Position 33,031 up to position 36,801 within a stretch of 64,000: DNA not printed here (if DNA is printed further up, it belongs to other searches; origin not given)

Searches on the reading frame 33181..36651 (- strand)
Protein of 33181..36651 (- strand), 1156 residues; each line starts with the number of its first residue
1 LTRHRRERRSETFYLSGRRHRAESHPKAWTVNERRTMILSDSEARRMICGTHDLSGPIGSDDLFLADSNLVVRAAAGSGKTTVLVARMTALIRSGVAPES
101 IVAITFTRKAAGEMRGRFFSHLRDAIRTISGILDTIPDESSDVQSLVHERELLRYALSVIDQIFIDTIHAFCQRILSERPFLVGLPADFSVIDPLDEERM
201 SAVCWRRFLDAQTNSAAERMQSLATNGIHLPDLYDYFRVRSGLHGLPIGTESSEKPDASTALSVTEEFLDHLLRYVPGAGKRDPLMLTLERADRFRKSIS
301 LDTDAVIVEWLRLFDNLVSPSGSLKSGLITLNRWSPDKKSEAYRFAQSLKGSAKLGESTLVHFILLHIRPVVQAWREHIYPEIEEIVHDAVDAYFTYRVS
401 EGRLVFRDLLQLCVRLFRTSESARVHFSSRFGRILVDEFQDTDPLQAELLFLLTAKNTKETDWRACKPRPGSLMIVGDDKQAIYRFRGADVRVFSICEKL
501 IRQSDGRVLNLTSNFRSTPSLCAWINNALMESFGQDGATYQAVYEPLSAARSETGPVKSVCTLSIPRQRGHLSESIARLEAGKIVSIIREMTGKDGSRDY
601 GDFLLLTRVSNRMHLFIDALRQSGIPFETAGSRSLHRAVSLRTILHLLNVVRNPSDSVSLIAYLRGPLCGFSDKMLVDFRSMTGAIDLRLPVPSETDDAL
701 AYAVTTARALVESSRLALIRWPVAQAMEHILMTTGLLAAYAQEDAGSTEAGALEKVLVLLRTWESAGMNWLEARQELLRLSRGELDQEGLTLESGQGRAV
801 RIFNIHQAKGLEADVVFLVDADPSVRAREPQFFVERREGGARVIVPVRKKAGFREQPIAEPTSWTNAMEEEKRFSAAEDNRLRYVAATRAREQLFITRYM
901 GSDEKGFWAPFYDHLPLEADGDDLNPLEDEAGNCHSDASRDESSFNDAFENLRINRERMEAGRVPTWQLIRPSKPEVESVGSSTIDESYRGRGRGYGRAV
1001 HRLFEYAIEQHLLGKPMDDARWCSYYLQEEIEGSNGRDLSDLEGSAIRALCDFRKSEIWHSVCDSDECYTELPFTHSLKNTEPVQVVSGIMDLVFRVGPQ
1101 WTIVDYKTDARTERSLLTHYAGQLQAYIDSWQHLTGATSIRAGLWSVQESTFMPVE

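Call 61: search_protein_families(library=pfam, proteins=[window:33181-36651:-], max_evalue=0.001)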
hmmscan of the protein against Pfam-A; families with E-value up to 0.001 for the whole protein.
window:33181-36651:- (1156 aa): 7 families
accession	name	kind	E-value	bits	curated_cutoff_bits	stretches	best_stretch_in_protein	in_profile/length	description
PF00580.27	UvrD-helicase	-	4.9e-50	171.1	23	1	67-495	13-264/271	UvrD/REP helicase N-terminal domain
PF13361.12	UvrD_C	-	2.6e-26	93.3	25.6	1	510-898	2-347/350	UvrD-like helicase C-terminal domain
PF13245.12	AAA_19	-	1.2e-17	64.7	25.1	2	66-162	10-98/134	AAA domain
PF12705.13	PDDEXK_1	-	9.8e-09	35.9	22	1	995-1149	36-191/247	PD-(D/E)XK nuclease superfamily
PF13538.12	UvrD_C_2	-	1.3e-08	35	27.4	1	800-824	2-26/52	UvrD-like helicase C-terminal domain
PF01443.25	Viral_helicase1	-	3.9e-06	27.3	21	0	70-125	1-53/228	Viral superfamily 1 RNA helicase core domain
PF13191.12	AAA_16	-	6.5e-05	23.9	32.6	0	69-297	26-146/167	AAA ATPase domain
